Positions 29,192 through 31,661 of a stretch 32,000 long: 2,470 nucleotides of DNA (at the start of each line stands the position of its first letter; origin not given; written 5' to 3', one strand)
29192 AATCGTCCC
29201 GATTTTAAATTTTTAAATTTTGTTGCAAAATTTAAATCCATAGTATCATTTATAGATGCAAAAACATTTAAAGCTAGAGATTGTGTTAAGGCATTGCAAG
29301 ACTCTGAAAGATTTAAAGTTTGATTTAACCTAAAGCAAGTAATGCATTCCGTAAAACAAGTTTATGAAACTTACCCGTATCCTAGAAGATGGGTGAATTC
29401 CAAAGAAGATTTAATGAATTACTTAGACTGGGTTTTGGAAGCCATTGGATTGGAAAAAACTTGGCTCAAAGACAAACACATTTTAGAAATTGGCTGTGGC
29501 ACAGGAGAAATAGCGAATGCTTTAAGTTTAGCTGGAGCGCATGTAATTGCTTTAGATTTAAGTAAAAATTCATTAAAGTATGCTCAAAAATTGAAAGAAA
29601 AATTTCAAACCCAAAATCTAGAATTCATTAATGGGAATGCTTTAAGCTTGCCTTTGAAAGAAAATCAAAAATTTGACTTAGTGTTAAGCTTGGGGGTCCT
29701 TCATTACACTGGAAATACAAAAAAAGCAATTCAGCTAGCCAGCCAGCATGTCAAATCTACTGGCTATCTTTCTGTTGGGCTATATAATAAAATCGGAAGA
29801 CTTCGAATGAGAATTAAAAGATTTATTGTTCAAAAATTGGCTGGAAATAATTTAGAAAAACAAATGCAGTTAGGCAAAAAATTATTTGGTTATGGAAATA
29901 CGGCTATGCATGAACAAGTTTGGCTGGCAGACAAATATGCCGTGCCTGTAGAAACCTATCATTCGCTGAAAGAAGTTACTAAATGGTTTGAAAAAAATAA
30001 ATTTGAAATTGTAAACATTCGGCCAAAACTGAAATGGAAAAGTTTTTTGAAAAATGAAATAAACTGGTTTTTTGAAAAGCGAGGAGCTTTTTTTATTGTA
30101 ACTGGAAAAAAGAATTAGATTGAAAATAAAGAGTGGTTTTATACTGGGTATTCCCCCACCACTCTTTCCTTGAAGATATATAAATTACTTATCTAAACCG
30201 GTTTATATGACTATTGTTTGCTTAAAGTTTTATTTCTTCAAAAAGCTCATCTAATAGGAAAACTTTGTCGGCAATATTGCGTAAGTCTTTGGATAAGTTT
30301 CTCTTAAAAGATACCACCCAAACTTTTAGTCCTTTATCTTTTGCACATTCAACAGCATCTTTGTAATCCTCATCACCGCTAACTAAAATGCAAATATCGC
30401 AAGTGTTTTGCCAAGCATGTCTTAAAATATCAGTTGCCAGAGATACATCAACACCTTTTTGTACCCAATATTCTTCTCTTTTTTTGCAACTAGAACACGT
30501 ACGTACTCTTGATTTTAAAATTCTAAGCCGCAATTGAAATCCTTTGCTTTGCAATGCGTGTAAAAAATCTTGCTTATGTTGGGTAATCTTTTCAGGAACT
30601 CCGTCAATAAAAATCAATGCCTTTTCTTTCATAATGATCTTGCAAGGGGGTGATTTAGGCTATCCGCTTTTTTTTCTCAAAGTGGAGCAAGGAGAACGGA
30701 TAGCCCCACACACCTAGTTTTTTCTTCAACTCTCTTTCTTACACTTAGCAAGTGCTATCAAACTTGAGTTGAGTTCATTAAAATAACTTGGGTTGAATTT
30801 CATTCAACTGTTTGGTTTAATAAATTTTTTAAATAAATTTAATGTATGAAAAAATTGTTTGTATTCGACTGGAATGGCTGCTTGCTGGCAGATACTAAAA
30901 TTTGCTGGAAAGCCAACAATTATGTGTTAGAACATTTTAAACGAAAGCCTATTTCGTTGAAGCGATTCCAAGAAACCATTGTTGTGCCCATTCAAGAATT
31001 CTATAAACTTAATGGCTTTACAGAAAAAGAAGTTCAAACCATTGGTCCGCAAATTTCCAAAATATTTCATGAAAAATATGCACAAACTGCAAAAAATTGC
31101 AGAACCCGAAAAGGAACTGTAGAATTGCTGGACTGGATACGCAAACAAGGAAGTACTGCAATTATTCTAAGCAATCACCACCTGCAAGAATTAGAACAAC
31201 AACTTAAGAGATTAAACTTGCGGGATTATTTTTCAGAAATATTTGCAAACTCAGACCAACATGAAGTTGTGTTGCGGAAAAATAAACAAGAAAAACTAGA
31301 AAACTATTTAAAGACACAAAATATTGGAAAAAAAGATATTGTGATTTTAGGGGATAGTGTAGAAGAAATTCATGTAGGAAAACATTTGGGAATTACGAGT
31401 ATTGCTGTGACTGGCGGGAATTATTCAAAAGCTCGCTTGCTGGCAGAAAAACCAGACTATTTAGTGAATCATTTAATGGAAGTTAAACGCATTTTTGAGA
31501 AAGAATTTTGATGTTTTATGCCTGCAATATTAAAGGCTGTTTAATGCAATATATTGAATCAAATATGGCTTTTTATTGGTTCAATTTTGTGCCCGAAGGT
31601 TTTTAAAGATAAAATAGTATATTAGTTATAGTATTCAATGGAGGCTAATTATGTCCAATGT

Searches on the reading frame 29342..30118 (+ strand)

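Call 37: search_protein_families(library=ncbifam, proteins=[window:29342-30118:+], max_evalue=0.00001)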
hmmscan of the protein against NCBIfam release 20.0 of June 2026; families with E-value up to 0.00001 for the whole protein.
window:29342-30118:+ (258 aa): 39 families (the best 25 are shown)
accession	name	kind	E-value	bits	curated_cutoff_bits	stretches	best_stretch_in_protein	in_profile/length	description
TIGR02072.1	BioC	equivalog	1.9e-16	60.6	184.95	1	42-212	33-198/244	malonyl-ACP O-methyltransferase BioC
TIGR01983.1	UbiG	equivalog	8.5e-16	57.9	102.95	1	35-149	41-155/228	bifunctional 2-polyprenyl-6-hydroxyphenol methylase/3-demethylubiquinol 3-O-methyltransferase UbiG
NF043040.1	corrin_prot_MT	hypoth_equivalog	1e-13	51.2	180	1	43-120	41-120/216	corrinoid protein-associated methyltransferase CpaM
TIGR02021.1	BchM-ChlM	equivalog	1.3e-13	50.9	158.9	1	37-142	48-152/218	magnesium protoporphyrin IX methyltransferase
NF008264.0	PRK11036.1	equivalog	3.2e-13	49.7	366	1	42-154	43-156/261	tRNA uridine 5-oxyacetic acid(34) methyltransferase CmoM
TIGR01934.1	MenG_MenH_UbiE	subfamily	1.3e-11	44.3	158.35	1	43-131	39-127/223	ubiquinone/menaquinone biosynthesis methyltransferase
TIGR03534.1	RF_mod_PrmC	equivalog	2.2e-11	43.7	199.1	1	30-116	79-162/253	peptide chain release factor N(5)-glutamine methyltransferase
NF041537.1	ArsM_AhpD_UU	exception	1.4e-10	40.5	510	1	44-145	77-180/345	arsenite methyltransferase/AhpD domain selenoprotein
NF001244.0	PRK00216.1-5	equivalog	2.1e-10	40.3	216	1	43-114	48-122/236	bifunctional demethylmenaquinone methyltransferase/2-methoxy-6-polyprenyl-1,4-benzoquinol methylase UbiE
NF047649.1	MTase_UXPK_star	exception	3.2e-10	39.5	460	1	46-145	80-181/283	methyltransferase/UXPK-star double selenoprotein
TIGR02752.1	MenG_heptapren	equivalog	1.5e-09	37.7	419.85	1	17-114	20-118/231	demethylmenaquinone methyltransferase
NF001243.0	PRK00216.1-4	equivalog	1.9e-09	37.2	235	1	43-115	47-121/237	demethylmenaquinone methyltransferase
NF045667.1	MTase_DVU1556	equivalog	2.8e-09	36.8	155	1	43-145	22-119/213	DVU_1556 family methyltransferase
TIGR00536.1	hemK_fam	subfamily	2.9e-09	36.4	115.5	1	45-116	116-188/286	HemK family protein methyltransferase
NF045825.1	FAmtase_mtf2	equivalog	3.8e-09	36.2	400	1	42-143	57-156/248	fatty-acid O-methyltransferase Mtf2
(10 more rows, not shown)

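Call 62: search_protein_families(library=pfam, proteins=[window:29342-30118:+], max_evalue=0.01)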
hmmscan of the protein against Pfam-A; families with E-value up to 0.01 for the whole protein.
window:29342-30118:+ (258 aa): 18 families
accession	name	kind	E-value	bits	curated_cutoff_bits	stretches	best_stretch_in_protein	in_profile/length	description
PF13847.12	Methyltransf_31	-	1.3e-21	77.2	27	1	43-157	3-114/145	Methyltransferase domain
PF08241.18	Methyltransf_11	-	2.3e-19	70.3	21.2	1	48-144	1-94/95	Methyltransferase domain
PF13649.12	Methyltransf_25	-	4.7e-18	66.1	27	1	47-141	1-97/97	Methyltransferase domain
PF08242.18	Methyltransf_12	-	2e-16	61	30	1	48-143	1-98/98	Methyltransferase domain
PF13489.12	Methyltransf_23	-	1.2e-11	45.1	27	1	43-224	22-162/164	Methyltransferase domain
PF01209.24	Ubie_methyltran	-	4.1e-09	36.6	20.1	1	42-145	46-151/233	ubiE/COQ5 methyltransferase family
PF02353.26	CMAS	-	2.8e-07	30.6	27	1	42-144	60-163/273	Mycolic acid cyclopropane synthetase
PF03848.20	TehB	-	3.6e-07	30.2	20.4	1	42-142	29-129/193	Tellurite resistance protein TehB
PF05175.20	MTS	-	1.2e-06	28.7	23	1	40-146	30-139/170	Methyltransferase small domain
PF05958.17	tRNA_U5-meth_tr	-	6.7e-06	25.8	23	1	26-111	189-271/357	tRNA (Uracil-5-)-methyltransferase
PF02390.23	Methyltransf_4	-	1.3e-05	25.2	24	1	45-102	3-62/173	Putative methyltransferase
PF01728.25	FtsJ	-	2.9e-05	24.5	24.1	1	28-153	9-134/181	FtsJ-like methyltransferase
PF13679.12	Methyltransf_32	-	4.3e-05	23.9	27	1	43-134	25-123/143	Methyltransferase domain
PF06325.19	PrmA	-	0.00032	20.7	22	1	37-116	155-232/296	Ribosomal protein L11 methyltransferase (PrmA)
PF08003.17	Methyltransf_9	-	0.00037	20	23.8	1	41-134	113-207/315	Protein of unknown function (DUF1698)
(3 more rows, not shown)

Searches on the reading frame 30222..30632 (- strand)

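Call 62: search_protein_families(library=pfam, proteins=[window:30222-30632:-], max_evalue=0.01)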
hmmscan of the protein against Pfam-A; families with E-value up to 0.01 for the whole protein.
window:30222-30632:- (136 aa): 1 family
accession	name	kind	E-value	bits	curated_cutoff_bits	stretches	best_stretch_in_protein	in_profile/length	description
PF01936.24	NYN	-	2.5e-17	64.2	24.2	1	18-125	46-142/145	NYN domain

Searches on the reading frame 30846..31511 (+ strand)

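Call 37: search_protein_families(library=ncbifam, proteins=[window:30846-31511:+], max_evalue=0.00001)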
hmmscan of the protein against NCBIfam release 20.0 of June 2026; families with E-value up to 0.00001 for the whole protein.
window:30846-31511:+ (221 aa): 12 families
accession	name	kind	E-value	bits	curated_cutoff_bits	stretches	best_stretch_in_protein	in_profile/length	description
NF009695.0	PRK13222.1-2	equivalog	1.3e-14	54.2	225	1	3-218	7-223/226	phosphoglycolate phosphatase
TIGR01993.1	Pyr-5-nucltdase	equivalog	1.1e-12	48.1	142.9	1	4-186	2-181/183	pyrimidine 5'-nucleotidase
TIGR02253.1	CTE7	subfamily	3.4e-12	46.6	169.75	1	73-213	80-220/221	TIGR02253 family HAD-type hydrolase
NF009804.0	PRK13288.1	equivalog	5.8e-11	42.3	218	1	5-219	6-212/215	pyrophosphatase PpaX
NF009698.0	PRK13223.1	equivalog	9.9e-09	34.8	466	1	2-210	13-222/272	phosphoglycolate phosphatase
TIGR01449.2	PGP_bact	equivalog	1.1e-08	34.9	180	1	6-214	2-210/213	phosphoglycolate phosphatase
TIGR01454.1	AHBA_synth_RP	hypoth_equivalog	1.7e-08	34.4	246.65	1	83-211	72-197/205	AHBA synthesis associated protein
NF009697.0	PRK13222.1-4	equivalog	9.9e-08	31.6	327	1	69-213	76-218/232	phosphoglycolate phosphatase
TIGR01662.1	HAD-SF-IIIA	subfamily_domain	1.2e-07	31.9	44.6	1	77-189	16-139/141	HAD-IIIA family hydrolase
NF006991.0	PRK09456.1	equivalog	1.1e-06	28.5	295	1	86-190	84-186/199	glucose-1-phosphatase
NF009694.0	PRK13222.1-1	equivalog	1.7e-06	27.6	415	1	70-213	94-235/252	phosphoglycolate phosphatase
NF009699.0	PRK13225.1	equivalog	2.9e-06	27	368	1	89-209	145-259/273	phosphoglycolate phosphatase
